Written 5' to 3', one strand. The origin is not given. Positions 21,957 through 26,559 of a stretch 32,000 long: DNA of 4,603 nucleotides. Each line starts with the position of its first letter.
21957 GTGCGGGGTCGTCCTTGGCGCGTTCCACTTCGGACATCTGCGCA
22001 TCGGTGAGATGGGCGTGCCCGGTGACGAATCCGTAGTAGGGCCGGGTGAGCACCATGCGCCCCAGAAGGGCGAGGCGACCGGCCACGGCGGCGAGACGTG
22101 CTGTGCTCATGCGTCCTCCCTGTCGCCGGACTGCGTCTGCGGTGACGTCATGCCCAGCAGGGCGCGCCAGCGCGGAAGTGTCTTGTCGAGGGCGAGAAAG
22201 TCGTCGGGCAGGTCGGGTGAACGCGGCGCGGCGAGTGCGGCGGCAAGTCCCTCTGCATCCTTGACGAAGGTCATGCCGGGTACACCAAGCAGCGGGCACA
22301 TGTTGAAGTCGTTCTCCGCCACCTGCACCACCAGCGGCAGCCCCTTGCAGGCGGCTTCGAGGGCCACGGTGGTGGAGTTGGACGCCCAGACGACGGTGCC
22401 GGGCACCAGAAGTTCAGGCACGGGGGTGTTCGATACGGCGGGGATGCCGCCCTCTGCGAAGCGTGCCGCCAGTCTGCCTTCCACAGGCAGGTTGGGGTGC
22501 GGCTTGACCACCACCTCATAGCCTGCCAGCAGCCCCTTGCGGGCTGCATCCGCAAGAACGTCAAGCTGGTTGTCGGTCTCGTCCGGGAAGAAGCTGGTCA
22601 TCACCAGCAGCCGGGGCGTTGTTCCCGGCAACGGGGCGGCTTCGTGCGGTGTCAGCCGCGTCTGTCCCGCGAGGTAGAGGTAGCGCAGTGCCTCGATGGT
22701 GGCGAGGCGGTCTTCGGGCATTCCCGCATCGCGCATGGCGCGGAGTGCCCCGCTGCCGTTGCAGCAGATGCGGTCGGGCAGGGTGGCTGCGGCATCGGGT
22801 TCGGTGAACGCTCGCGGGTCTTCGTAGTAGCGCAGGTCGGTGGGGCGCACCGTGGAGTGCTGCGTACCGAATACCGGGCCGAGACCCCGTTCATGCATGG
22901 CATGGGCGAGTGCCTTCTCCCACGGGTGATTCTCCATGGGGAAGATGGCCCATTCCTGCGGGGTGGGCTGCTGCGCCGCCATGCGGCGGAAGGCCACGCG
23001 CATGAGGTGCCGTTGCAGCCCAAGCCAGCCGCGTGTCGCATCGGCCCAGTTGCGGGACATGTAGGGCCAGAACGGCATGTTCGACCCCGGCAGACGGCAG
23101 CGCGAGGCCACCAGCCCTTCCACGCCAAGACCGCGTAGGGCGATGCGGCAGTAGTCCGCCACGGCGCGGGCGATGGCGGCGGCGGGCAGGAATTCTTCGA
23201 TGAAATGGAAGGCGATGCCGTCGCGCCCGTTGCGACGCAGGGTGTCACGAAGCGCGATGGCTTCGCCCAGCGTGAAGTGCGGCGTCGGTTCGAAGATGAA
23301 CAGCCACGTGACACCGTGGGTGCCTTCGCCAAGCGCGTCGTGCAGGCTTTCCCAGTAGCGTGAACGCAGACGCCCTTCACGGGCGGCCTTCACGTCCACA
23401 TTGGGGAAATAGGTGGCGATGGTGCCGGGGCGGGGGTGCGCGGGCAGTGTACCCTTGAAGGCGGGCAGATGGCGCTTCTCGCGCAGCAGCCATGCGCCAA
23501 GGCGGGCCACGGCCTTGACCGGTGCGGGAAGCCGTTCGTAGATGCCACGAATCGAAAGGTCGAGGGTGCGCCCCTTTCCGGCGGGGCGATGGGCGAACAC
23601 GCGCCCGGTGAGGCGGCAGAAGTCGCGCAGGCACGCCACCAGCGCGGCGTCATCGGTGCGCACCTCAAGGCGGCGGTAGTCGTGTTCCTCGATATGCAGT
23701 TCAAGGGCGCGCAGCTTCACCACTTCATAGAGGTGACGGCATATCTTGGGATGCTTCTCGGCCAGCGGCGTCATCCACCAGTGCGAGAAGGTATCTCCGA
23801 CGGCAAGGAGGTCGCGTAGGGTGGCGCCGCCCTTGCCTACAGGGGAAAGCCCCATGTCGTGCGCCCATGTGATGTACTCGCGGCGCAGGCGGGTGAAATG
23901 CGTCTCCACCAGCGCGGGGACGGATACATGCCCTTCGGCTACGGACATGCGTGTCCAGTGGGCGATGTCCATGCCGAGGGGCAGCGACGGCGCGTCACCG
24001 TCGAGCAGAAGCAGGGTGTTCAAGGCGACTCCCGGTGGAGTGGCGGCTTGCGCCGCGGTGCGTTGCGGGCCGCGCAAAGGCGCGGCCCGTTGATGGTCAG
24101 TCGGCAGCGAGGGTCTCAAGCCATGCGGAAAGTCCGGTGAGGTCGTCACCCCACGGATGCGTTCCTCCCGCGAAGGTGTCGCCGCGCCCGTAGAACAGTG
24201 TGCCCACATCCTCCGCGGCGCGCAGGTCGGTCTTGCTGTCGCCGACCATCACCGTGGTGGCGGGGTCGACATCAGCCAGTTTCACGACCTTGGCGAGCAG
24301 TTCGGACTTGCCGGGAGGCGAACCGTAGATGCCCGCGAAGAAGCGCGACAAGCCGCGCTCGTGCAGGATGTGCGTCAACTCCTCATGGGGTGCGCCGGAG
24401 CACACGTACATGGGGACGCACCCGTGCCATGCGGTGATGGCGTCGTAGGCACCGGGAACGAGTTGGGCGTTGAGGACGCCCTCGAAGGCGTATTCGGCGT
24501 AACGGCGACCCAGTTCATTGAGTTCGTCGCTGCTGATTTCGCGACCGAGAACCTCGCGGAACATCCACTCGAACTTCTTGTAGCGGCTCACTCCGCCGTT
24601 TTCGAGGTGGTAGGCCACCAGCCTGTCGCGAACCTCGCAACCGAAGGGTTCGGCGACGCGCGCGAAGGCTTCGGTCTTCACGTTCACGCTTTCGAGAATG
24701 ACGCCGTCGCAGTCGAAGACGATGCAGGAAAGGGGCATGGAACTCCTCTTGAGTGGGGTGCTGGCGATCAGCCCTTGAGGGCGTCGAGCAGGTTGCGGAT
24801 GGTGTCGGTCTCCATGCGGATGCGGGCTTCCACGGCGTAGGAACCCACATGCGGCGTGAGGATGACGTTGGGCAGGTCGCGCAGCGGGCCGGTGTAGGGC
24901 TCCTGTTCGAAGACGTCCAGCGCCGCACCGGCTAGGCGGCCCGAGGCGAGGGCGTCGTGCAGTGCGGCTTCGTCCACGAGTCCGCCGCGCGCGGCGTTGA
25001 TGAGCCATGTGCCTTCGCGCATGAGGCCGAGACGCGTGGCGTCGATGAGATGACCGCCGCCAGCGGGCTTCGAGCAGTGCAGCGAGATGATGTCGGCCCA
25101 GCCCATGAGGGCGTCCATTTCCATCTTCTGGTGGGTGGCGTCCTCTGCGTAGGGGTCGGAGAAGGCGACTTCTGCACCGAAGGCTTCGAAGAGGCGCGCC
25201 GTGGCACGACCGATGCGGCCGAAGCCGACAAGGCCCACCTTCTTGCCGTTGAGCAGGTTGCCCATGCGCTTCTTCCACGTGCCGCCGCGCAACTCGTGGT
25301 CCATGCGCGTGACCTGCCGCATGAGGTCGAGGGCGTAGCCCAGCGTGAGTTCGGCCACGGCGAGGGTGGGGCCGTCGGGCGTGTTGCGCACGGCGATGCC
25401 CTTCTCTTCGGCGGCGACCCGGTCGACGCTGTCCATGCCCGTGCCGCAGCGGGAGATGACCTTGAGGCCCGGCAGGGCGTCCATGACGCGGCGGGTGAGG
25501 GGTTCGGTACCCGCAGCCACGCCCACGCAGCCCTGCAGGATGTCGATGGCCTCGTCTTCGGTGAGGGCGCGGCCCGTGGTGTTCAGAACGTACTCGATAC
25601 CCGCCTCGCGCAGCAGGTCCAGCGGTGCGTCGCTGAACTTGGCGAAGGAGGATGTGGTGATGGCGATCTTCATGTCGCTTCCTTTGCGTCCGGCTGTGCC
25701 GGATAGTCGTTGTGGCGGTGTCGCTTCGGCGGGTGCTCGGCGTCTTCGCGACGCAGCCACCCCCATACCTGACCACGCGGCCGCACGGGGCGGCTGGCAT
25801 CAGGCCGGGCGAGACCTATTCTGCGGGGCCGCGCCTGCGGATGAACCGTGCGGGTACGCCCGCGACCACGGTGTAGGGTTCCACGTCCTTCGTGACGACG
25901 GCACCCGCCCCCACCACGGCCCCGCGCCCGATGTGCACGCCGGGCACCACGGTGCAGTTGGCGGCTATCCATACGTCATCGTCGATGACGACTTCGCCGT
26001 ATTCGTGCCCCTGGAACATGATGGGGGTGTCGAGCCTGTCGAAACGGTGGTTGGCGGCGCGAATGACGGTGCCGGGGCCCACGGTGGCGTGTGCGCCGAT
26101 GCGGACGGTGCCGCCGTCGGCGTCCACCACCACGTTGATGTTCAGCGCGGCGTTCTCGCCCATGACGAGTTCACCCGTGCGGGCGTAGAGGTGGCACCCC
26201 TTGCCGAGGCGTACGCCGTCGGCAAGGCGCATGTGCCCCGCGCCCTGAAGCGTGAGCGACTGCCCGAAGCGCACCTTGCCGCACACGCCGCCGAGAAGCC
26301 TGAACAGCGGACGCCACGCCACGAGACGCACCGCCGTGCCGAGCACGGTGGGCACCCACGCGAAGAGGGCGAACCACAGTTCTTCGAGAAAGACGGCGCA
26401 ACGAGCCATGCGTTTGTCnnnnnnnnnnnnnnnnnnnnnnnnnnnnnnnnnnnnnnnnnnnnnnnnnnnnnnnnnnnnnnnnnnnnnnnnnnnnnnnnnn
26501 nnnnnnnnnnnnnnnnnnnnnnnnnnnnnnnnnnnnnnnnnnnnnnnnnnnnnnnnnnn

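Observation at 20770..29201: CMP-ulosonic-acid-like biosynthesis cassette with no visible PEP-dependent synthase, convergent to waaA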

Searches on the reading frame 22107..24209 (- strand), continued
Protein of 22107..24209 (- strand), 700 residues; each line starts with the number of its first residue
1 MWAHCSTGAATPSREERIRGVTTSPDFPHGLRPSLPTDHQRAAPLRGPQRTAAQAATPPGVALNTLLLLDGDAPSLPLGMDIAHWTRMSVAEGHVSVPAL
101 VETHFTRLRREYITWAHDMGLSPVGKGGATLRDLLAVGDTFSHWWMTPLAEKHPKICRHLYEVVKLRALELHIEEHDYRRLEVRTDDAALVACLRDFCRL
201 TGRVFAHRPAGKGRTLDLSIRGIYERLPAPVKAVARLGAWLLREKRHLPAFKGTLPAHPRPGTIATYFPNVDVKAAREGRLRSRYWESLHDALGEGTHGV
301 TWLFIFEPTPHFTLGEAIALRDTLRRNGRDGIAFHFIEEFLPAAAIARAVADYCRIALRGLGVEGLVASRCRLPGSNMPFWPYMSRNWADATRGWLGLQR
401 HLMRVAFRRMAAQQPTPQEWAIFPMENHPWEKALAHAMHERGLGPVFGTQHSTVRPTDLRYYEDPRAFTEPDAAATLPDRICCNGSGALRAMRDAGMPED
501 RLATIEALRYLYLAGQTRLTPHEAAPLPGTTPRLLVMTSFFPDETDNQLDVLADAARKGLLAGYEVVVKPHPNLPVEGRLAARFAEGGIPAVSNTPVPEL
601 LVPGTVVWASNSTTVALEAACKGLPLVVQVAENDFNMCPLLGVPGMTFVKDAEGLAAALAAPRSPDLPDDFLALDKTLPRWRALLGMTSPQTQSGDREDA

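Call 51: search_protein_families(library=ncbifam, proteins=[L004:8903-9991:+, L003:12448-13467:+], max_evalue=0.00001)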
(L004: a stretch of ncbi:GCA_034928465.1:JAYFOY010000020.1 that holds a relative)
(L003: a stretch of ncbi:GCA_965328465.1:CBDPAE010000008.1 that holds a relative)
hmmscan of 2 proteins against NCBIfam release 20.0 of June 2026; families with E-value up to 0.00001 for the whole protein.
L004:8903-9991:+ (362 aa): 8 families
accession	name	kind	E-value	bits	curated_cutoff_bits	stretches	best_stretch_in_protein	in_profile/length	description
NF004326.0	PRK05720.1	subfamily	5.5e-133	443.2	271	1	9-343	15-350/358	s-methyl-5-thioribose-1-phosphate isomerase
TIGR00512.1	salvage_mtnA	equivalog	2.7e-128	427.7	279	1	11-334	7-334/335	S-methyl-5-thioribose-1-phosphate isomerase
TIGR00524.1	eIF-2B_rel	subfamily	7.9e-114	379.9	185.85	1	31-335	1-303/303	S-methyl-5-thioribose-1-phosphate isomerase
NF004700.0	PRK06036.1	equivalog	5.1e-108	361.1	528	1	5-339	4-334/339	S-methyl-5-thioribose-1-phosphate isomerase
NF004436.0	PRK05772.1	equivalog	4.8e-93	312.3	521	1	13-341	25-357/363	S-methyl-5-thioribose-1-phosphate isomerase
TIGR00511.1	ribulose_e2b2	equivalog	1.5e-56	191.9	314.1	1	36-336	4-289/301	ribose 1,5-bisphosphate isomerase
NF006210.0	PRK08335.1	equivalog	1.5e-25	90.1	339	1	134-337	93-273/275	translation initiation factor IF-2B subunit alpha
NF004994.0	PRK06372.1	equivalog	6.5e-12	45.4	249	1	187-335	112-248/253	translation initiation factor IF-2B subunit delta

L003:12448-13467:+ (339 aa): 0 families

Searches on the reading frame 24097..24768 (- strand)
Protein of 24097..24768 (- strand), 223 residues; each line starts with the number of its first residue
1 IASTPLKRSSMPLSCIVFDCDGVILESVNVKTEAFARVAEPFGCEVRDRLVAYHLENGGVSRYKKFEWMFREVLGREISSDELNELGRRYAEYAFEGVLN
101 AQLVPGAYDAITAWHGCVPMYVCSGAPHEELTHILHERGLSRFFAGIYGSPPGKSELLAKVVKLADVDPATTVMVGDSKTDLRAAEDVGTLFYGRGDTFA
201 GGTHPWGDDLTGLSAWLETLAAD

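Call 4: search_protein_families(library=pfam, proteins=[window:24097-24768:-], max_evalue=0.01)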
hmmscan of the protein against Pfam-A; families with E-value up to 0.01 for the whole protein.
window:24097-24768:- (223 aa): 4 families
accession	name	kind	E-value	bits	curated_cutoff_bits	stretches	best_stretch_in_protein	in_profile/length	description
PF00702.32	Hydrolase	-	1.3e-19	71.8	26.4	1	15-189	3-191/191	haloacid dehalogenase-like hydrolase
PF13419.12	HAD_2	-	1.2e-11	45.5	23.8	1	16-190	1-173/178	Haloacid dehalogenase-like hydrolase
PF12710.13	HAD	-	6.3e-08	33.7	27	1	16-186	1-189/189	haloacid dehalogenase-like hydrolase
PF13242.12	Hydrolase_like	-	5.8e-05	23.4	22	1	157-190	9-43/75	HAD-hyrolase-like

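Call 5: search_protein_families(library=ncbifam, proteins=[window:24097-24768:-], max_evalue=0.01)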
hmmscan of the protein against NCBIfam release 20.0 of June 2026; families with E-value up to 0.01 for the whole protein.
window:24097-24768:- (223 aa): 18 families
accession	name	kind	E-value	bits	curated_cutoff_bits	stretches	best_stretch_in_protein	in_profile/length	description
NF009695.0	PRK13222.1-2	equivalog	4.9e-08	32.7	225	1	13-190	6-188/226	phosphoglycolate phosphatase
TIGR02009.1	PGMB-YQAB-SF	subfamily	5.4e-08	33.2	153.35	1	15-149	3-135/186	beta-phosphoglucomutase family hydrolase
TIGR01549.1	HAD-SF-IA-v1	subfamily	2.4e-07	31.3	23.3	1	106-189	66-149/149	HAD-IA family hydrolase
TIGR01454.1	AHBA_synth_RP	hypoth_equivalog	2.8e-07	30.4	246.65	1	133-190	107-169/205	AHBA synthesis associated protein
NF007854.0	PRK10563.1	equivalog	1.5e-06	28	211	1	13-146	4-130/221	6-phosphogluconate phosphatase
NF053653.1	InDiPhoBT2121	equivalog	3.5e-06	26.8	245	1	14-115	2-99/216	inorganic diphosphatase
TIGR01990.1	bPGM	equivalog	2.3e-05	24.5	189.4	1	15-186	3-177/187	beta-phosphoglucomutase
TIGR01662.1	HAD-SF-IIIA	subfamily_domain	2.5e-05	24.4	44.6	0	130-190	66-133/141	HAD-IIIA family hydrolase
NF009698.0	PRK13223.1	equivalog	2.6e-05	23.5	466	1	15-190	15-195/272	phosphoglycolate phosphatase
TIGR01656.1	Histidinol-ppas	subfamily_domain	3.5e-05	23.7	84.15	1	154-191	104-141/149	histidinol-phosphate phosphatase domain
NF008000.0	PRK10725.1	equivalog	0.0001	22.5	215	1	15-186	7-176/188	fructose-1-phosphate/6-phosphogluconate phosphatase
TIGR01449.2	PGP_bact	equivalog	0.00037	20.1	180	1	82-192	68-181/213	phosphoglycolate phosphatase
NF006506.0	PRK08942.1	equivalog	0.00079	19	178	1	155-190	106-141/182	D-glycero-beta-D-manno-heptose 1,7-bisphosphate 7-phosphatase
NF009699.0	PRK13225.1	equivalog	0.00083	18.9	368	1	13-191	62-234/273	phosphoglycolate phosphatase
TIGR01509.1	HAD-SF-IA-v3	subfamily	0.0018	18.5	29.4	0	154-190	113-149/154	HAD-IA family hydrolase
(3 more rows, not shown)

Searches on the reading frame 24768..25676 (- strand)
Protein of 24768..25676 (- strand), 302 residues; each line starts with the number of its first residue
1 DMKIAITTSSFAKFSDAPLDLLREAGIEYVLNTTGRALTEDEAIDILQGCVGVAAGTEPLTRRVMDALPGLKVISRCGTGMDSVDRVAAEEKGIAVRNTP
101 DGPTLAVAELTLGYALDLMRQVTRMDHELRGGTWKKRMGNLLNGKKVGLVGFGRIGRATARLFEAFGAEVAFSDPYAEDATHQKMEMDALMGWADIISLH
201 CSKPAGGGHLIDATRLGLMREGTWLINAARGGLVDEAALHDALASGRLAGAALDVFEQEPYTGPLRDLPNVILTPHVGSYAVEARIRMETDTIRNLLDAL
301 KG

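Call 4: search_protein_families(library=pfam, proteins=[window:24768-25676:-], max_evalue=0.01)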
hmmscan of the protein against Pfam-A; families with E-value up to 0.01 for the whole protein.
window:24768-25676:- (302 aa): 3 families
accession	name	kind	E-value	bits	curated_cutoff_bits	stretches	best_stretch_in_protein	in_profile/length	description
PF02826.25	2-Hacid_dh_C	-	1.7e-54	184.3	25.1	1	113-278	2-178/178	D-isomer specific 2-hydroxyacid dehydrogenase, NAD binding domain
PF00389.36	2-Hacid_dh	-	2.2e-23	82.8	24.6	1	15-302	8-126/134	D-isomer specific 2-hydroxyacid dehydrogenase, catalytic domain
PF00044.30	Gp_dh_N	-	0.0074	17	31.7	0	146-163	2-19/101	Glyceraldehyde 3-phosphate dehydrogenase, NAD binding domain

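Call 5: search_protein_families(library=ncbifam, proteins=[window:24768-25676:-], max_evalue=0.01)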
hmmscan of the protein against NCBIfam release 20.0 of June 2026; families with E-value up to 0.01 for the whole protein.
window:24768-25676:- (302 aa): 27 families (the best 25 are shown)
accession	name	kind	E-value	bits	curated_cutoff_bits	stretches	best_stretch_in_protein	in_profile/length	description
TIGR01327.1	PGDH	equivalog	2.9e-63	214.4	454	1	37-302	28-303/525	phosphoglycerate dehydrogenase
NF008759.0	PRK11790.1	equivalog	1.2e-54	185.5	404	1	18-292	24-309/410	phosphoglycerate dehydrogenase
NF005069.0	PRK06487.1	equivalog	2e-52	178.2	448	1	39-292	38-303/320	2-hydroxyacid dehydrogenase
NF009714.1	PRK13243.1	equivalog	3.4e-47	161.4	455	1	57-301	54-314/332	glyoxylate reductase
NF006263.0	PRK08410.1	equivalog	3.3e-40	138.4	389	1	60-300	53-307/311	D-2-hydroxyacid dehydrogenase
NF005387.0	PRK06932.1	equivalog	1.4e-39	135.9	492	1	59-289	54-298/314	2-hydroxyacid dehydrogenase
NF011938.0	PRK15409.1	equivalog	2.1e-39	135.5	492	1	39-302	35-311/324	glyoxylate/hydroxypyruvate reductase GhrB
NF005750.0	PRK07574.1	equivalog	2.7e-34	118.9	329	1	60-298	104-354/386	NAD-dependent formate dehydrogenase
NF000492.1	vanH_gen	exception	8e-34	117.1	540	1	48-298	43-309/312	D-lactate dehydrogenase VanH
NF001309.0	PRK00257.1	equivalog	2.5e-31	109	434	1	71-290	59-268/379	4-phosphoerythronate dehydrogenase PdxB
NF006374.0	PRK08605.1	subfamily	5.1e-31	107.9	356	1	33-260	30-267/332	D-lactate dehydrogenase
NF041369.1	Dhydh_Halo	equivalog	2.9e-30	105.6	400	1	76-281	61-276/305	D-2-hydroxyacid dehydrogenase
NF000371.1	vanH_Agroup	exception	6.8e-27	94.5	700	1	69-298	70-314/322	VanH-A/VanH-Pt family D-lactate dehydrogenase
NF009127.0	PRK12480.1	equivalog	2.8e-26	92.3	579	1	34-259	30-264/330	D-lactate dehydrogenase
NF000128.1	vanH-Sc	exception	1.8e-25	89.8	650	1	47-259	62-275/337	D-lactate dehydrogenase VanH-Sc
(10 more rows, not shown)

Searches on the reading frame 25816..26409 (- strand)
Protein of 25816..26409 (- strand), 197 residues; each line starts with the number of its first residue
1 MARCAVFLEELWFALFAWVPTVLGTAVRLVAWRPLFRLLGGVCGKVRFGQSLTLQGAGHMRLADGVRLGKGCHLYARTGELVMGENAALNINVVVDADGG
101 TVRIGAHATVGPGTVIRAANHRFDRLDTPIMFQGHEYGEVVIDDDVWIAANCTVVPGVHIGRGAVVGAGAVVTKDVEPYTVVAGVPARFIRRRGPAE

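Call 4: search_protein_families(library=pfam, proteins=[window:25816-26409:-], max_evalue=0.01)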
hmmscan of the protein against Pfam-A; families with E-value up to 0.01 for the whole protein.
window:25816-26409:- (197 aa): 5 families
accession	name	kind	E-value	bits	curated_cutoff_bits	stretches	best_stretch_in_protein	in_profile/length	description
PF00132.30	Hexapep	-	2.2e-14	52.9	27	1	140-174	2-36/36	Bacterial transferase hexapeptide (six repeats)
PF14602.12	Hexapep_2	-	6.1e-07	29.5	27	1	140-174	2-34/34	Hexapeptide repeat of succinyl-transferase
PF21711.3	DCTN5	-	5.2e-05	23.4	40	1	81-172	34-122/182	Dynactin subunit 5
PF25084.1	LbH_EIF2B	-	0.0024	18.3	54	0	140-175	62-96/105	EIF2B subunit epsilon LbH domain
PF25087.1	GMPPB_C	-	0.0085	16.2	39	0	138-173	3-38/110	GMPPB C-terminal domain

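Call 5: search_protein_families(library=ncbifam, proteins=[window:25816-26409:-], max_evalue=0.01)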
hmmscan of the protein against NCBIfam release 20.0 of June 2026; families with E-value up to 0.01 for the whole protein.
window:25816-26409:- (197 aa): 48 families (the best 25 are shown)
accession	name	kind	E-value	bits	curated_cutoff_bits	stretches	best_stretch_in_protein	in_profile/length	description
TIGR03308.1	phn_thr-fam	hypoth_equivalog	6.6e-21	75.1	201.65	1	126-195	95-164/204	phosphonate metabolim protein, transferase hexapeptide repeat family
NF058585.1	HptprglPActTf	PfamEq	5.7e-19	68.3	300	1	73-193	48-160/172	heptaprenylglyceryl phosphate O-acetyltransferase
NF000311.1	Vat_ABCDEFH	equivalog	2.4e-18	66.4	300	1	136-193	107-164/201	Vat family streptogramin A O-acetyltransferase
NF007240.0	PRK09677.1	equivalog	2.6e-18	66.2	243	1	29-193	15-184/192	putative lipopolysaccharide biosynthesis O-acetyl transferase WbbJ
NF033468.1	stregram_VatI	exception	5.1e-18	65.6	415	1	127-193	100-166/208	streptogramin A O-acetyltransferase Vat(I)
NF007797.0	PRK10502.1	subfamily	5.4e-18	65.3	192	1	81-193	73-179/183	WcaF family extracellular polysaccharide biosynthesis acetyltransferase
NF007499.0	PRK10092.1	equivalog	1.6e-17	63.9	314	1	82-192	75-182/183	maltose O-acetyltransferase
NF000490.1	chloram_CatB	equivalog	2.4e-17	62.9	350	1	137-193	108-164/210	type B chloramphenicol O-acetyltransferase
TIGR03532.1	DapD_Ac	equivalog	2.6e-17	63.2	231.75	1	82-191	118-212/231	2,3,4,5-tetrahydropyridine-2,6-dicarboxylate N-acetyltransferase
NF000101.1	stregram_VatA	exception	2.9e-17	63.1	450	1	99-193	63-172/219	streptogramin A O-acetyltransferase Vat(A)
TIGR03570.1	NeuD_NnaD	subfamily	1.4e-16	60.7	160.8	1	138-188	152-202/202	NeuD/PglB/VioB family sugar acetyltransferase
NF000097.1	stregram_VatC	exception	1.7e-16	60.7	425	1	102-193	66-172/212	streptogramin A O-acetyltransferase Vat(C)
NF000504.1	stregram_VatH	exception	1.8e-16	60.7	475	1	99-193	62-171/216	streptogramin A O-acetyltransferase Vat(H)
NF007076.0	PRK09527.1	equivalog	5.2e-16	58.7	347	1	80-192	75-184/203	galactoside O-acetyltransferase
NF000020.1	stregram_VatE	exception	3.3e-15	56.3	450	1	137-190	113-166/214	streptogramin A O-acetyltransferase Vat(E)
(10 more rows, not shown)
